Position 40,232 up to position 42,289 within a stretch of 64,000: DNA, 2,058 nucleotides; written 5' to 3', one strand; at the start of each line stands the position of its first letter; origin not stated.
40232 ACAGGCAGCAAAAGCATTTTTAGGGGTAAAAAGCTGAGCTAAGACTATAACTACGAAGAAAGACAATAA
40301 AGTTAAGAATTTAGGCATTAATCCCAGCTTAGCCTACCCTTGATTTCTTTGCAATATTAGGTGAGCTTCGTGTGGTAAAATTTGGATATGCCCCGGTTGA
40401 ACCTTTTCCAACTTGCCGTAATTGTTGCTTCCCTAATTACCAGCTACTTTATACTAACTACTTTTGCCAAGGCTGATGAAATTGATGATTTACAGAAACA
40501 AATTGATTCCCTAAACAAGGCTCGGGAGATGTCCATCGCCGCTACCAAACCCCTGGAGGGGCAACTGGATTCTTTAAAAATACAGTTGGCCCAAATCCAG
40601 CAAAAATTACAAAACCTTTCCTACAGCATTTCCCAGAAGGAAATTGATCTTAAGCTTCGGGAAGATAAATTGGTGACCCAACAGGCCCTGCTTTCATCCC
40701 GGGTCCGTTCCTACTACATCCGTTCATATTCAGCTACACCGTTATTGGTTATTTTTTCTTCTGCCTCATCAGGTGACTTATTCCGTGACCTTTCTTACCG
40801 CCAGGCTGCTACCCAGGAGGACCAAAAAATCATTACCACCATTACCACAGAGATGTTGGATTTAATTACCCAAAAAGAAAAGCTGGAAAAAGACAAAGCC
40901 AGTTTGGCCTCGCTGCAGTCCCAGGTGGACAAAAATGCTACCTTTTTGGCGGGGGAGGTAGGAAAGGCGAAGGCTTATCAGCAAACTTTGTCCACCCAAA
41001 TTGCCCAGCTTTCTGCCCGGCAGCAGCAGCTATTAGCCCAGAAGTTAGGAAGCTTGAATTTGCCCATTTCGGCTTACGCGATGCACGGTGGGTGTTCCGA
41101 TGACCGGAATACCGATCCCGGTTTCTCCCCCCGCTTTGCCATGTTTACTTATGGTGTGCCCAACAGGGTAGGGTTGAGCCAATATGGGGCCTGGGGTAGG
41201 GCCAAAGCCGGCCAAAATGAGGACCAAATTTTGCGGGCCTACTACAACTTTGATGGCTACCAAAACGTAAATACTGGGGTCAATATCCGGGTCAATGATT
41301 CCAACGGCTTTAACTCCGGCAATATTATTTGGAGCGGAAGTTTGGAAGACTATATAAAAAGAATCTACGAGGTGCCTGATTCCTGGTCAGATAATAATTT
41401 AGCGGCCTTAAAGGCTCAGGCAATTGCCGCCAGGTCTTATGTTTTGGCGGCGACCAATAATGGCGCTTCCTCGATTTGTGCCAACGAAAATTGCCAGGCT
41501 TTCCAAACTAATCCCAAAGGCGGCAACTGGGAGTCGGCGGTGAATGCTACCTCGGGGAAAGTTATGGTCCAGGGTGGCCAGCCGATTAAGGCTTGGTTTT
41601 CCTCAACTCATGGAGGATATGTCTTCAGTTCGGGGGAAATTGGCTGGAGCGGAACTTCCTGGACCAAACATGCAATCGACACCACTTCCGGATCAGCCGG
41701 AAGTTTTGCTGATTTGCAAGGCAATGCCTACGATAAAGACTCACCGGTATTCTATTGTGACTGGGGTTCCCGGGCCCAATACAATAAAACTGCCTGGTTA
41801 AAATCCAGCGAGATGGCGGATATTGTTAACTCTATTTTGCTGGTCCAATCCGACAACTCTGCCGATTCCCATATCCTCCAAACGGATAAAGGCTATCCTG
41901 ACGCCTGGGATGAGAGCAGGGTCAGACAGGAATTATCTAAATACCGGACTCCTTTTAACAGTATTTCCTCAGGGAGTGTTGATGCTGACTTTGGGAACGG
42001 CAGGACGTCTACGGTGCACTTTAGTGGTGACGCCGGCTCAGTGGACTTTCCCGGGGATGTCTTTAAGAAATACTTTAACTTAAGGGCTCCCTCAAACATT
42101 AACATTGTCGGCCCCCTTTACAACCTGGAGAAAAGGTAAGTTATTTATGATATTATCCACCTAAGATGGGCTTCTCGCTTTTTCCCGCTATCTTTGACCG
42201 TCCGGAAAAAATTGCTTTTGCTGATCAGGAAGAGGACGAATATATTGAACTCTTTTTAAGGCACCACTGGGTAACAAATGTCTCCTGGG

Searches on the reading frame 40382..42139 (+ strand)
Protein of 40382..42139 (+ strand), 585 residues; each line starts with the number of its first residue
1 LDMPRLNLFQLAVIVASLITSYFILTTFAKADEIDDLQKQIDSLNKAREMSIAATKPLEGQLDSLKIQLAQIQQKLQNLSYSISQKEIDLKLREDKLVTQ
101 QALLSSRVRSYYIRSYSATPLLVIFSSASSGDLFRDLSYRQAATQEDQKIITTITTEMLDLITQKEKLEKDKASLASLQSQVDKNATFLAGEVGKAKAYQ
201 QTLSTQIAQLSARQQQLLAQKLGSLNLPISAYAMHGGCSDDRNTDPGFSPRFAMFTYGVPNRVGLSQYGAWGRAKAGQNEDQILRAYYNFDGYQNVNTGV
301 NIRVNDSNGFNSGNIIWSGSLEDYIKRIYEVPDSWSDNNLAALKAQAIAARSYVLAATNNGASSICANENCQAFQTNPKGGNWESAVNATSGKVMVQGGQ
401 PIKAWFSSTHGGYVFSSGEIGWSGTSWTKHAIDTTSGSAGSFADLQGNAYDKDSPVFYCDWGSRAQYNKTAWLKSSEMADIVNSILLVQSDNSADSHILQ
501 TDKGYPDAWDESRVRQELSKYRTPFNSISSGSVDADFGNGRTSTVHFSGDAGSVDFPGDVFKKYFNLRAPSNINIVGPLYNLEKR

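Call 14: search_protein_families(library=ncbifam, proteins=[window:40382-42139:+], max_evalue=0.00001)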
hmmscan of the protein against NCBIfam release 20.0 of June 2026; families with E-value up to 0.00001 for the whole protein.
window:40382-42139:+ (585 aa): 2 families
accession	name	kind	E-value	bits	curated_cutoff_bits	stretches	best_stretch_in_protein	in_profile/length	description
TIGR02669.1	SpoIID_LytB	domain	1.4e-29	103.9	83.3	1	320-503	7-195/270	SpoIID/LytB domain-containing protein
TIGR02870.1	spore_II_D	equivalog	1.6e-13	50.5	234.75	1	320-418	73-192/338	stage II sporulation protein D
